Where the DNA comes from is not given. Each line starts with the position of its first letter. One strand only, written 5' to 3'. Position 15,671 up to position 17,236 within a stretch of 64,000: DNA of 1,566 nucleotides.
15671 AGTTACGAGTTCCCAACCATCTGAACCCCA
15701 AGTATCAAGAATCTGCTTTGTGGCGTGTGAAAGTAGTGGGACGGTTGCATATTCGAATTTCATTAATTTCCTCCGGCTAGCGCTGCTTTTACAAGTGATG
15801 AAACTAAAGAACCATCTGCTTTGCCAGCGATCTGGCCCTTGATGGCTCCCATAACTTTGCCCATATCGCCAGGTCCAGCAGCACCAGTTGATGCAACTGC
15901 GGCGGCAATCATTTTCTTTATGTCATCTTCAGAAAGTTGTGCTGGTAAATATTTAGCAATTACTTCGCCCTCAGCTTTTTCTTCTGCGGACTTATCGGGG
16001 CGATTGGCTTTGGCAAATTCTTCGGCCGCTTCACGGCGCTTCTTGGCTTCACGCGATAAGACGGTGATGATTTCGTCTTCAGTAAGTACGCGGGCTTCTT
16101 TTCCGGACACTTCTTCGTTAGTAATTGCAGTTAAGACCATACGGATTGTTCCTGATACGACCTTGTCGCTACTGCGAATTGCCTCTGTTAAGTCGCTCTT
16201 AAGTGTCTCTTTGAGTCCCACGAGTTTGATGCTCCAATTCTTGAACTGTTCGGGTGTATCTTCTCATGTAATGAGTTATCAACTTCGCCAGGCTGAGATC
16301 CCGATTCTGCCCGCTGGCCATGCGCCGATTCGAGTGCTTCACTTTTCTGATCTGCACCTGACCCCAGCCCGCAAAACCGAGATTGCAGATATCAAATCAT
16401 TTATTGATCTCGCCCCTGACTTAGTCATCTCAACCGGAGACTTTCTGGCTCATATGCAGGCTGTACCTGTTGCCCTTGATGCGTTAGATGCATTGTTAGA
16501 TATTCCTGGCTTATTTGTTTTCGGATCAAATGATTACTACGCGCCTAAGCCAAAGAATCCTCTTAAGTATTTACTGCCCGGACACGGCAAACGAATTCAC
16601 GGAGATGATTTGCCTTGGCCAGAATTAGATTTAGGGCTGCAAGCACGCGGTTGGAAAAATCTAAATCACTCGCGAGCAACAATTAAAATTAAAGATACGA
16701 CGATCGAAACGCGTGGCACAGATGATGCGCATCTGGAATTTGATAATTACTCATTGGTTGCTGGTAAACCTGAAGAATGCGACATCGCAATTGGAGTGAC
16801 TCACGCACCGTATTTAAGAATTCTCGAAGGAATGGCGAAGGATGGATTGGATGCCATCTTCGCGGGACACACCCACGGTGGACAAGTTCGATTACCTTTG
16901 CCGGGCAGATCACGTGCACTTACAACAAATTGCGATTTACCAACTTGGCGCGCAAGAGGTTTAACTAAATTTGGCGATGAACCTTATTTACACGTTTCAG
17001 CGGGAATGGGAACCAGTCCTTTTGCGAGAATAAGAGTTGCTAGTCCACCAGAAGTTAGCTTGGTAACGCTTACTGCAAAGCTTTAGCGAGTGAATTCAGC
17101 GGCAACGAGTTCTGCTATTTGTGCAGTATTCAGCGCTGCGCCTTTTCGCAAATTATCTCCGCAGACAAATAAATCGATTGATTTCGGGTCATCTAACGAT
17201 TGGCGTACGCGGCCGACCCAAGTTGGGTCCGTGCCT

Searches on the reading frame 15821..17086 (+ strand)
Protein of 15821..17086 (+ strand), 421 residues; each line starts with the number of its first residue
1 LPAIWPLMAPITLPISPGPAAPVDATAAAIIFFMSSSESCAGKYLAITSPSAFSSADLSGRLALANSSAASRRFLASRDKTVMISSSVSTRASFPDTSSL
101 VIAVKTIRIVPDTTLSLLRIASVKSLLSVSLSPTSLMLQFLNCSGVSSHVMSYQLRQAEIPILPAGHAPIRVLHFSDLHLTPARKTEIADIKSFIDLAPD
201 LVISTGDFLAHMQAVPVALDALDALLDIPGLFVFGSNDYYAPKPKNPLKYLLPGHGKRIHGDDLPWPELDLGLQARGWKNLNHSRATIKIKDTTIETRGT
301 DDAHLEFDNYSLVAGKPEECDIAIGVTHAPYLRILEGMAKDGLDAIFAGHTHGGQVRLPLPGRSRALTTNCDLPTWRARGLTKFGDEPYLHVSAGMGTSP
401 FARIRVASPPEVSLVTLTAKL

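Call 58: search_protein_families(library=pfam, max_evalue=0.00001, proteins=[window:15821-17086:+])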
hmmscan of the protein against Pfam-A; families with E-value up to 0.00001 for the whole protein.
window:15821-17086:+ (421 aa): 1 family
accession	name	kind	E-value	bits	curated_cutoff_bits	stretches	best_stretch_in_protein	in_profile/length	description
PF00149.33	Metallophos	-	4.6e-11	43.9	21.5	1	170-353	1-190/191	Calcineurin-like phosphoesterase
